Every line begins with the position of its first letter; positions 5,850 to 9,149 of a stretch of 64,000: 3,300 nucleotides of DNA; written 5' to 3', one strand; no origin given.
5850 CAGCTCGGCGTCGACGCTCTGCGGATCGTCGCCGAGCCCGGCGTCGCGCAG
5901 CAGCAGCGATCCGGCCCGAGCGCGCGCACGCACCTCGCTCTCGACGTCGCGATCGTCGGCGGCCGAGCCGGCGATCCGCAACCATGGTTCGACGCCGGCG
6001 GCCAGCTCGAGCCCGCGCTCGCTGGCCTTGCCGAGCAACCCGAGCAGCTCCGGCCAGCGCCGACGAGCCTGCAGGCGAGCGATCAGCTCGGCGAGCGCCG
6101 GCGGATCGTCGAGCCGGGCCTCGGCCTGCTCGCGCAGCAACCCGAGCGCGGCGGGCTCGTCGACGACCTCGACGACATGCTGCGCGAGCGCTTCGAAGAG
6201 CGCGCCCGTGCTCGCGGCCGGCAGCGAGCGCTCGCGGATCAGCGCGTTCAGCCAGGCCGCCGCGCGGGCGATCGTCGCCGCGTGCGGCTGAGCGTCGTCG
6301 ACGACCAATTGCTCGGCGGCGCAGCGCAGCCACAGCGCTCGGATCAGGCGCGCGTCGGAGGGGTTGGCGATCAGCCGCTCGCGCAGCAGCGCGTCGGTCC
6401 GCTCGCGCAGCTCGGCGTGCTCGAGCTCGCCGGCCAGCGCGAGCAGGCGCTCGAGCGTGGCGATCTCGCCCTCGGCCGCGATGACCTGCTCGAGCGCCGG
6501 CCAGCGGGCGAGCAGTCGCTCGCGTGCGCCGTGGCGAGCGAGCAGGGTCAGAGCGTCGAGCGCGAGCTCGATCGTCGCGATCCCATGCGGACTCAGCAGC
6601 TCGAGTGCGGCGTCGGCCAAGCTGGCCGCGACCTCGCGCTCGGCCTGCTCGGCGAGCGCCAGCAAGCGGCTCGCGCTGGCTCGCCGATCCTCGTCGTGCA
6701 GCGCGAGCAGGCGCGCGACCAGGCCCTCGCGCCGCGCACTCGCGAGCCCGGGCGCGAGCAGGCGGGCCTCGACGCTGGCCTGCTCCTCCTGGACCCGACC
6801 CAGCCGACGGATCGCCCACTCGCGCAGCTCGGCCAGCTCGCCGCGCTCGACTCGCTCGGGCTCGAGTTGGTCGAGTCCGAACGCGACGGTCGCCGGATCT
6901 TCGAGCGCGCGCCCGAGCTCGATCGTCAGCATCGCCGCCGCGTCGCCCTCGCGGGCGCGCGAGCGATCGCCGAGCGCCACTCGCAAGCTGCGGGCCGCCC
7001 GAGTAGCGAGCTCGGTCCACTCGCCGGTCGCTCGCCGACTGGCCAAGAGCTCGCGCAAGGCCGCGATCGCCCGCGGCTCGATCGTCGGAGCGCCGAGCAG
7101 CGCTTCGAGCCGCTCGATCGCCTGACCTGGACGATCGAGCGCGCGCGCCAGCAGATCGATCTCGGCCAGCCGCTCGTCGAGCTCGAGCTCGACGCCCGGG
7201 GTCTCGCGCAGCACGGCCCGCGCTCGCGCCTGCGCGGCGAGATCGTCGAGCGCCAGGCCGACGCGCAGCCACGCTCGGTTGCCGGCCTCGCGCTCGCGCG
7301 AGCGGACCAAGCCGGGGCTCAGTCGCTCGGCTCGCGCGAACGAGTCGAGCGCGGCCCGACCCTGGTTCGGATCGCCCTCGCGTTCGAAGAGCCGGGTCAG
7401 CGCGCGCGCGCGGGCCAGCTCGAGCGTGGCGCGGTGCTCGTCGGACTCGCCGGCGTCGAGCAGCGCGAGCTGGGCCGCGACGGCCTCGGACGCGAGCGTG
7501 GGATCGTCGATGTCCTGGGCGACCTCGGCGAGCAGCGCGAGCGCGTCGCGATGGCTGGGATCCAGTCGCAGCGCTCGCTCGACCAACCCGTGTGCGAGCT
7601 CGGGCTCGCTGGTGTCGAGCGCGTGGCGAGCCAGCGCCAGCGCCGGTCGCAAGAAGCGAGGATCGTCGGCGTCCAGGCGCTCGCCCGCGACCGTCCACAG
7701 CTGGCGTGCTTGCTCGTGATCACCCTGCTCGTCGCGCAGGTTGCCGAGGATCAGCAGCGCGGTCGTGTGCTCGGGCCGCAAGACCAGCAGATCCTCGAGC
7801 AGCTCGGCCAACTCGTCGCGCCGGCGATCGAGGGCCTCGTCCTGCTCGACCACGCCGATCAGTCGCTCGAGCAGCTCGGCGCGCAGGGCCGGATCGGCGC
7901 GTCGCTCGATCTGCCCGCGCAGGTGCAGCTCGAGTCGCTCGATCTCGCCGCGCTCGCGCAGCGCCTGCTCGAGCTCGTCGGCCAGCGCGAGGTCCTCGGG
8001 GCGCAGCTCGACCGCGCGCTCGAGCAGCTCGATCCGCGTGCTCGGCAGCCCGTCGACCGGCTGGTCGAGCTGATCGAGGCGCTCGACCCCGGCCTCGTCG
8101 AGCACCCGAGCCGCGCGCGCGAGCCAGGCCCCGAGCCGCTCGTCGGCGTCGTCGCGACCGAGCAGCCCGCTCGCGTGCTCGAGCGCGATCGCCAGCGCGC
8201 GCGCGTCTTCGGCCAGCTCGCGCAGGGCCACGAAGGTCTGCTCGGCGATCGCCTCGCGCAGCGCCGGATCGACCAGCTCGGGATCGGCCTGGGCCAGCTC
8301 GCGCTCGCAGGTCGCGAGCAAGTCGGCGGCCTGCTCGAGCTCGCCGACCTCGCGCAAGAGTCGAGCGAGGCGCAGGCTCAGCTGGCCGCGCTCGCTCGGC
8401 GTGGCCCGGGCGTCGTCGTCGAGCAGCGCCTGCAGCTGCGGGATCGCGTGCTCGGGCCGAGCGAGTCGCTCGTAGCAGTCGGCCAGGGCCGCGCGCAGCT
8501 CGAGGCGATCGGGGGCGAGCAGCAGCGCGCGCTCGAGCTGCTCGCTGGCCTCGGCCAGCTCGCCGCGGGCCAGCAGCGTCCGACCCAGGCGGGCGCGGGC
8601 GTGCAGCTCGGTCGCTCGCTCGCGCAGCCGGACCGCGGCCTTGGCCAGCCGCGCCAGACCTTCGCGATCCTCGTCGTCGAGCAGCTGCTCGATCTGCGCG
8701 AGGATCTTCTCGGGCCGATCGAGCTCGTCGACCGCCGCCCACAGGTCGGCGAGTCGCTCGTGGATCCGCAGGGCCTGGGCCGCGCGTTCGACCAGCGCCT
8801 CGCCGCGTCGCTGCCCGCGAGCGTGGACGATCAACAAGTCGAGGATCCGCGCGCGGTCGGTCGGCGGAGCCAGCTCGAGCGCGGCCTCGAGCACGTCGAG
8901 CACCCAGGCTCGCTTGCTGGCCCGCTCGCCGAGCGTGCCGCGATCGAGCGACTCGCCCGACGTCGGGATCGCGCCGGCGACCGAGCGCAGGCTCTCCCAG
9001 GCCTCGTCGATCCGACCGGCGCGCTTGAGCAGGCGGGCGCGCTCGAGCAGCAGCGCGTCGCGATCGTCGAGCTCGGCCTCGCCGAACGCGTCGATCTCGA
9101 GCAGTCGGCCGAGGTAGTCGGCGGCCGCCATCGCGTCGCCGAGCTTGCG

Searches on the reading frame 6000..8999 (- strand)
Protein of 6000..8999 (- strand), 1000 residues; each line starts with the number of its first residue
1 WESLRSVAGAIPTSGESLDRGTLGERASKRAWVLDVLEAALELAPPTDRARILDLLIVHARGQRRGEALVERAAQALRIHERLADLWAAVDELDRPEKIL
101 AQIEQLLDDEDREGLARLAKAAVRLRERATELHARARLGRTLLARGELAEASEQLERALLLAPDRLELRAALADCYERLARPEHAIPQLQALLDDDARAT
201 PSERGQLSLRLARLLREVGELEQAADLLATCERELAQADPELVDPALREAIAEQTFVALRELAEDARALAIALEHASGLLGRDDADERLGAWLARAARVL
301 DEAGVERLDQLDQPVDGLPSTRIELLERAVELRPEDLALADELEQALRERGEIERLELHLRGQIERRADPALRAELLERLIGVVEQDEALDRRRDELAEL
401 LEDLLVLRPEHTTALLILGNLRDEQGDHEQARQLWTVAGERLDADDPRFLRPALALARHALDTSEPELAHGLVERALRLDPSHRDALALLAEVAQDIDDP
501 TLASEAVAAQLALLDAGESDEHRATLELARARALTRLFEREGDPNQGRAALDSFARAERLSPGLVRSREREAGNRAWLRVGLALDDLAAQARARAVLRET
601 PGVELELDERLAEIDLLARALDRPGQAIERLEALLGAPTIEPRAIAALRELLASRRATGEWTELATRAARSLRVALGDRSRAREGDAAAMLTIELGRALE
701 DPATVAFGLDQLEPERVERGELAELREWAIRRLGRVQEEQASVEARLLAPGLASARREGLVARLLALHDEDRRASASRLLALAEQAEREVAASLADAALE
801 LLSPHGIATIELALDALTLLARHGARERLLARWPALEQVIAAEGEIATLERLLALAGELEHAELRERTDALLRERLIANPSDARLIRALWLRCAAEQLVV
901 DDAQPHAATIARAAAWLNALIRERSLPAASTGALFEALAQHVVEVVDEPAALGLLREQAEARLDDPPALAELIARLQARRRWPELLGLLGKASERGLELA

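Call 47: search_protein_families(library=pfam, proteins=[window:6000-8999:-], max_evalue=0.001)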
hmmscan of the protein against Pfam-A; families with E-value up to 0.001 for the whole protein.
window:6000-8999:- (1000 aa): 6 families
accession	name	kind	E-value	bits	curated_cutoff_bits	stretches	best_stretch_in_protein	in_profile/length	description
PF13181.12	TPR_8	-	9.7e-07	28.9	25.7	0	133-164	2-33/34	Tetratricopeptide repeat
PF23914.1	TPR_CcmH_CycH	-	3e-06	27.6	42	0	398-448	107-157/158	Cytochrome c-type biogenesis protein H TPR domain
PF00515.34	TPR_1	-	2.4e-05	24.4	27.8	0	136-164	5-33/34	Tetratricopeptide repeat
PF14559.12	TPR_19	-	0.00016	22.3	25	1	142-198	1-57/68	Tetratricopeptide repeat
PF13431.12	TPR_17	-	0.00018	21.9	24.4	0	401-433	2-34/34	Tetratricopeptide repeat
PF13414.12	TPR_11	-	0.00024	21.1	26.8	0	139-178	1-40/42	TPR repeat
